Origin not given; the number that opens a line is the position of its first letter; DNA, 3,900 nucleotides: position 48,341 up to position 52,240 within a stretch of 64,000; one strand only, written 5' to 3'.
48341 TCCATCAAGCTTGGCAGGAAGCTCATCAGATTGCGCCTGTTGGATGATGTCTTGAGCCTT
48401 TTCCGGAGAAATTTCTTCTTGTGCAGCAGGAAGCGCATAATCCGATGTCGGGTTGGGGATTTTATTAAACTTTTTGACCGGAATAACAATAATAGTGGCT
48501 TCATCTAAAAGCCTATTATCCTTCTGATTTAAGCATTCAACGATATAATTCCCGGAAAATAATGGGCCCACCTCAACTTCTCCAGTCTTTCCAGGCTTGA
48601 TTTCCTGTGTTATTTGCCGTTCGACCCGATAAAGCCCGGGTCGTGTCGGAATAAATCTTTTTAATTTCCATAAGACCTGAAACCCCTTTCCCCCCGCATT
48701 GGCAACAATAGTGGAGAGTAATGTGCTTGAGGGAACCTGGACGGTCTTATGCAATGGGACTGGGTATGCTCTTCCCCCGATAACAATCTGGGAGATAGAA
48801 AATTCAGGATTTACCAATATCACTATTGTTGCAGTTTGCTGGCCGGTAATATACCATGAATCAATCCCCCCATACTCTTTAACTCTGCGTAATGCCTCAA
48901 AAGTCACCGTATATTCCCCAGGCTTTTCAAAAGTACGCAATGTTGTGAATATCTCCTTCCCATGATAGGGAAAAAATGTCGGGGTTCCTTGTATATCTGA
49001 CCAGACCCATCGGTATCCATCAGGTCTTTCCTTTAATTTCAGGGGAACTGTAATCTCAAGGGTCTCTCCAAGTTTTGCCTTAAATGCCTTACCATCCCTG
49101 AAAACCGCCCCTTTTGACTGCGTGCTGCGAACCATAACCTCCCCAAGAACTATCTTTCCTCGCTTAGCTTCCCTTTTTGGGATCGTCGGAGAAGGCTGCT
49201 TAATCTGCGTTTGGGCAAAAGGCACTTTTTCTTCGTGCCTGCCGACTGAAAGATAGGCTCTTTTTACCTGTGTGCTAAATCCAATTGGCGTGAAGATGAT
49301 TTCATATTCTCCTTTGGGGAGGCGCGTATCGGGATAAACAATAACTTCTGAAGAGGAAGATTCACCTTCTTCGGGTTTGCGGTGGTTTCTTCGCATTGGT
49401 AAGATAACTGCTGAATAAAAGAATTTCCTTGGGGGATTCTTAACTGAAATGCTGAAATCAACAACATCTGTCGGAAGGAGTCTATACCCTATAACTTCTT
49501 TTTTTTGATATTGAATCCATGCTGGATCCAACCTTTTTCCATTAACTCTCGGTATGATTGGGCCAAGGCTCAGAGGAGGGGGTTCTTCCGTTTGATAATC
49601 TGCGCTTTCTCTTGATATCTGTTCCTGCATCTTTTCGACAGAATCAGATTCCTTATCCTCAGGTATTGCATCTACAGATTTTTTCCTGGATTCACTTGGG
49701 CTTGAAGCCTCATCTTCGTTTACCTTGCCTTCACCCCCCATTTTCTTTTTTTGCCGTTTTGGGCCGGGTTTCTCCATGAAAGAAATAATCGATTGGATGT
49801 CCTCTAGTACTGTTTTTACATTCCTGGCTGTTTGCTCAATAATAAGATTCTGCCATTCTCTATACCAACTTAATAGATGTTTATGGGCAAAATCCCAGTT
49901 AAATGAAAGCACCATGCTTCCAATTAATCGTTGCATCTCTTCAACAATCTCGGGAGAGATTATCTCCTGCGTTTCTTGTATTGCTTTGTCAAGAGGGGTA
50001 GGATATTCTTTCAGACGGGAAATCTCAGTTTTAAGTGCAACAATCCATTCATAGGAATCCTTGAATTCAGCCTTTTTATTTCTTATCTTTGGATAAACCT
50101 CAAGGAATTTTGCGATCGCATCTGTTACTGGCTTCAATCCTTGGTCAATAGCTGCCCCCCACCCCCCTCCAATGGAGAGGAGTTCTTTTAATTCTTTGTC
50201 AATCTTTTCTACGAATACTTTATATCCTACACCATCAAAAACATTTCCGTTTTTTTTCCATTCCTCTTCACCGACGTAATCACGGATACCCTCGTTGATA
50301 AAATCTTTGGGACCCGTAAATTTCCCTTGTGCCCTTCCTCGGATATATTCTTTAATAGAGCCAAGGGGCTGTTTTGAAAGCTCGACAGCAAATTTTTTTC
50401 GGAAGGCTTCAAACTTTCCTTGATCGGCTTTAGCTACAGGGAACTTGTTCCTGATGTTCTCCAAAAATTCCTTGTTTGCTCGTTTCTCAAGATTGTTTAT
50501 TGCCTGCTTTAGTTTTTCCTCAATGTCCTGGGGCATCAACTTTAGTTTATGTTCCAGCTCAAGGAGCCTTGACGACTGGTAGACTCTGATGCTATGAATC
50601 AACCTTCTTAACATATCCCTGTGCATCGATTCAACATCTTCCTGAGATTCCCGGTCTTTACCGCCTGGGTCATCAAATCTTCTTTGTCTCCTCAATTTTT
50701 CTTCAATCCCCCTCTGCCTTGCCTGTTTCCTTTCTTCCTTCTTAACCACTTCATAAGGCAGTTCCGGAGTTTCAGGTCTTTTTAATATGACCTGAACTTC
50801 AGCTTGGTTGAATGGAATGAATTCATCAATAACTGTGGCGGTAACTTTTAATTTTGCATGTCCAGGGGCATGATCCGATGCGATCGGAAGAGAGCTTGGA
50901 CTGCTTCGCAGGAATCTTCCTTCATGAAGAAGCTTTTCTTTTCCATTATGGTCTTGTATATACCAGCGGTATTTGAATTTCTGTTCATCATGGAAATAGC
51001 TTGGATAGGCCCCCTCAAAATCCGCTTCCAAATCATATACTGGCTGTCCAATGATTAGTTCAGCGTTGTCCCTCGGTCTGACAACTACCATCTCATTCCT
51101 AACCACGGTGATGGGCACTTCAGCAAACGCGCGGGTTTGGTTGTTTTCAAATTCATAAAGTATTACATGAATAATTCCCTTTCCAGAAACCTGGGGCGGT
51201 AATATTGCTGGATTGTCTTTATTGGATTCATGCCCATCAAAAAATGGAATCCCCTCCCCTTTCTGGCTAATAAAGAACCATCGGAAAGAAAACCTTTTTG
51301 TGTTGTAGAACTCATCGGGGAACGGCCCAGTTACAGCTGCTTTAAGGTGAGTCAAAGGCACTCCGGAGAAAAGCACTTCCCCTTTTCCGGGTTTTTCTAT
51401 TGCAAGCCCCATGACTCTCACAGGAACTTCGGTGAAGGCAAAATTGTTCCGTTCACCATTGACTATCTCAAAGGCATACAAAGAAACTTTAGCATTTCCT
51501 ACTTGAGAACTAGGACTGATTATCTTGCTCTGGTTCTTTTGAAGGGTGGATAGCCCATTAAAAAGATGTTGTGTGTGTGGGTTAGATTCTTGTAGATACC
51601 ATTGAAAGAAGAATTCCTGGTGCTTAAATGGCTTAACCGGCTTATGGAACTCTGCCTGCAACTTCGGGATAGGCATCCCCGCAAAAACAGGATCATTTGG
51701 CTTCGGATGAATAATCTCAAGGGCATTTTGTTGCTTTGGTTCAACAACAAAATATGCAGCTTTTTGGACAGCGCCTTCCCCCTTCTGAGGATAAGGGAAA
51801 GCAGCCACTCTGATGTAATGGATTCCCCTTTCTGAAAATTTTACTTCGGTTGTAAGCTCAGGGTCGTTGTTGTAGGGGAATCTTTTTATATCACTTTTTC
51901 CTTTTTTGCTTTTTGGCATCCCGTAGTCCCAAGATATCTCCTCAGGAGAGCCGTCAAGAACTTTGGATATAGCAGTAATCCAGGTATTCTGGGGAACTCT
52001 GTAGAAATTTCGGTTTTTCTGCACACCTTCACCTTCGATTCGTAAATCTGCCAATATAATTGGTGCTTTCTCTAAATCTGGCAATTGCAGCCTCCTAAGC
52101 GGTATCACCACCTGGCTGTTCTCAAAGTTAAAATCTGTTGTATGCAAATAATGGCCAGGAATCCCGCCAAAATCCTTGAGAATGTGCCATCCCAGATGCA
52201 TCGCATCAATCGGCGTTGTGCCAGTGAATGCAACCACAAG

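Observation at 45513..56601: Regulator-led operon: 870-aa polytopic IPT/TIG protein, 1720-aa signal-less giant, TPR/ankyrin protein (plus two trailing genes)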

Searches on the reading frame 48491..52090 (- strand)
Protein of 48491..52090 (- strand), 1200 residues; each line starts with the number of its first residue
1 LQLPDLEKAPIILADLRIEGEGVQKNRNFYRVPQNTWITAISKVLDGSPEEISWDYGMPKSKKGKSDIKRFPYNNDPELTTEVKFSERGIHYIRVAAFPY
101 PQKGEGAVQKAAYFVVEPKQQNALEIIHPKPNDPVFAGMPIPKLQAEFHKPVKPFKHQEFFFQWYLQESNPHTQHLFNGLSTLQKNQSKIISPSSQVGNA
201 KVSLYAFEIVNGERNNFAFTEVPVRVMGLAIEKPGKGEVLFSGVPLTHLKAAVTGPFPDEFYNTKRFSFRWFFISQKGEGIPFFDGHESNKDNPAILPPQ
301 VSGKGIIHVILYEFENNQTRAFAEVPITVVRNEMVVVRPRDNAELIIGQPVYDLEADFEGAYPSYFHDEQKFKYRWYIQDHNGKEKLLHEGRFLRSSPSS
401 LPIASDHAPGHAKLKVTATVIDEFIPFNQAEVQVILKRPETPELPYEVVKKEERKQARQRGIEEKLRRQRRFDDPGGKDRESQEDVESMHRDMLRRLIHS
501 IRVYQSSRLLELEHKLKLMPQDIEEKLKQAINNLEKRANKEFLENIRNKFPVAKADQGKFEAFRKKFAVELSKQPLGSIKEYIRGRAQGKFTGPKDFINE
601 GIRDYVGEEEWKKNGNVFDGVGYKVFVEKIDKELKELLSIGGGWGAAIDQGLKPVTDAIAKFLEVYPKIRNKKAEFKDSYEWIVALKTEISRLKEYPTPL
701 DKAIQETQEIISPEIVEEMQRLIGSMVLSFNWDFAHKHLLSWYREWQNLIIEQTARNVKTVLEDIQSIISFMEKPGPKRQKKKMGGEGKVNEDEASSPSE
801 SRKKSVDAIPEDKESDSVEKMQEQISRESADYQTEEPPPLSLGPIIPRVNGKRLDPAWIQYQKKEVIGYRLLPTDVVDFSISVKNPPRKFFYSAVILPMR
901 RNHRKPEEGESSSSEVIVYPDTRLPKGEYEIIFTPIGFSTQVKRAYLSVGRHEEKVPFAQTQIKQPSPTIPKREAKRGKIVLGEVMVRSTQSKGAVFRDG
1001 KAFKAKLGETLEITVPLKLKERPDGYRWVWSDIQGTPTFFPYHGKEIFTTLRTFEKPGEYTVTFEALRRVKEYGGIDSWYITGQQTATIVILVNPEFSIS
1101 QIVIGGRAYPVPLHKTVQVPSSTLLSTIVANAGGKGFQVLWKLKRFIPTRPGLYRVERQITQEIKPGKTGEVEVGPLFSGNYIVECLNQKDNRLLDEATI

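Call 31: search_protein_representatives(protein=window:48491-52090:-)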
Query: 1200 residues. Proteins with E-value up to 0.001 (for the whole library): 1; up to 1e-10: 1; up to 1e-30: 1. The best 1 are listed.
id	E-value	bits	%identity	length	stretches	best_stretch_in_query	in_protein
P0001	0.0e+00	2738.2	100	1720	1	1-1200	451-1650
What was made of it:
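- Tried and rejected: Residues 451-1650 of the giant protein against 1.84 billion representatives found only itself (call 31).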

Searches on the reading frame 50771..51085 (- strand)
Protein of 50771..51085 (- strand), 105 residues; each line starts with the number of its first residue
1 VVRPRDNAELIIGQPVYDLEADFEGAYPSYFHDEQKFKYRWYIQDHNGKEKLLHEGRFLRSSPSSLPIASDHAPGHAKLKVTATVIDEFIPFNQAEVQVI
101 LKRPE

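Call 70: predict_structure(alignment_id=A5)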
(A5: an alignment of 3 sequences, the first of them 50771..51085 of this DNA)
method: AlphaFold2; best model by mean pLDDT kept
length: 105 residues; sequences in the alignment: 3
mean_pLDDT: 84.1   pTM: 0.77
mean pLDDT of the five models: 84.1, 80.9, 75.9, 73.0, 43.1
residues with pLDDT >= 90: 34; 70-90: 64; 50-70: 6; < 50: 1
segments of 3 or more residues with pLDDT < 50: none
pLDDT, mean of each block of 10 residues (from residue 1): 85 88 76 80 91 87 78 90 84 89 66
secondary structure, 60 per line:
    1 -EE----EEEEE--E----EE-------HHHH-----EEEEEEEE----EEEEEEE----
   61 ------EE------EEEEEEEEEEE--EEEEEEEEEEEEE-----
elements in order: E8-12 H29-32 E38-45 E50-56 E75-85 E88-100
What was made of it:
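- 50771..51724 (-): Three tandem 'WY' repeats of about 105 aa (aa 573-890), Ig-like β-sandwiches. This is the only part of the giant protein shared with relatives. AF2 model pLDDT 84.1 (call 70).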

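Call 72: fold_search(model_id=the predicted structure, library=pdb)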
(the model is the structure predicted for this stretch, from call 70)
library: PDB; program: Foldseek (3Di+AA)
matches with E <= 10: 1883; with E <= 0.001: 3
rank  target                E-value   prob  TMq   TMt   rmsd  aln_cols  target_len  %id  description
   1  5f4v                  3.4e-04  1.00  0.41  0.24   5.8       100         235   15  Crystal structure of the human sperm Izumo1 residues 22-268 (released 2016-06-15)
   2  5jkc_A                6.1e-04  1.00  0.41  0.24   5.7       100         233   15  Crystal structure of human IZUMO1-JUNO complex (crystal form 1) (released 2016-06-22)
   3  5jk9_A                7.6e-04  1.00  0.43  0.24   5.7       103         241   16  Crystal structure of human IZUMO1 (released 2016-06-22)
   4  8zox_D                1.4e-03  1.00  0.50  0.30   6.0       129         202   12  3D structure of Y-50 TCR-TMM-CD1b ternary complex (released 2025-01-01)
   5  6c68_A                2.0e-03  1.00  0.45  0.28   5.4       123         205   14  MHC-independent t cell receptor A11 (released 2019-01-30)
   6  6vm8_D                2.5e-03  1.00  0.41  0.25   6.8       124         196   12  SILv44 T cell receptor bound to HLA-A2 presenting gp100T2M peptide (IMDQVPFSV) (released 2020-11-25)
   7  3ffc_D                2.8e-03  1.00  0.47  0.28   5.9       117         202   13  Crystal Structure of CF34 TCR in complex with HLA-B8/FLR (released 2009-01-27)
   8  6jbt_F                3.1e-03  1.00  0.45  0.43   5.7       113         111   12  Complex structure of toripalimab-Fab and PD-1 (released 2019-06-19)
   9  8rvd_N                3.5e-03  1.00  0.47  0.29   5.9       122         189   16  Unbound murine diabetogenic 4.1 TCR (released 2025-02-12)
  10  5icu                  3.5e-03  1.00  0.39  0.40   6.2       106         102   17  The crystal structure of CopC from Methylosinus trichosporium OB3b (released 2016-04-06)
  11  7m30_G                3.9e-03  1.00  0.42  0.42   6.5       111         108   15  Cryo-EM structure of the HCMV pentamer bound by antibodies 1-103, 1-32 and 2-25 (released 2021-08-11)
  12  4l1d_C                4.4e-03  0.99  0.42  0.41   5.9       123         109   12  Voltage-gated sodium channel beta3 subunit Ig domain (released 2014-03-05)
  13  4z7w_E                4.9e-03  1.00  0.46  0.28   6.3       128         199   11  T316 complex (released 2015-06-03)
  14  7p3u                  5.1e-03  1.00  0.59  0.34   3.8       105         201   18  Chitin-active fungal AA11 LPMO (released 2022-07-20)
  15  5yxu_F                5.1e-03  1.00  0.48  0.31   5.9       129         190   11  an affinity enhanced T cell receptor in complex with HLA-A0201 restricted HCV NS3 peptide KLVALGINAV (released 2018-12-12)
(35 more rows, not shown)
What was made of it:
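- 50771..51724 (-): Foldseek matches Ig-like domains, TM 0.4-0.5 (call 72).
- Ig-like, pLDDT 84 (calls 70, 72).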
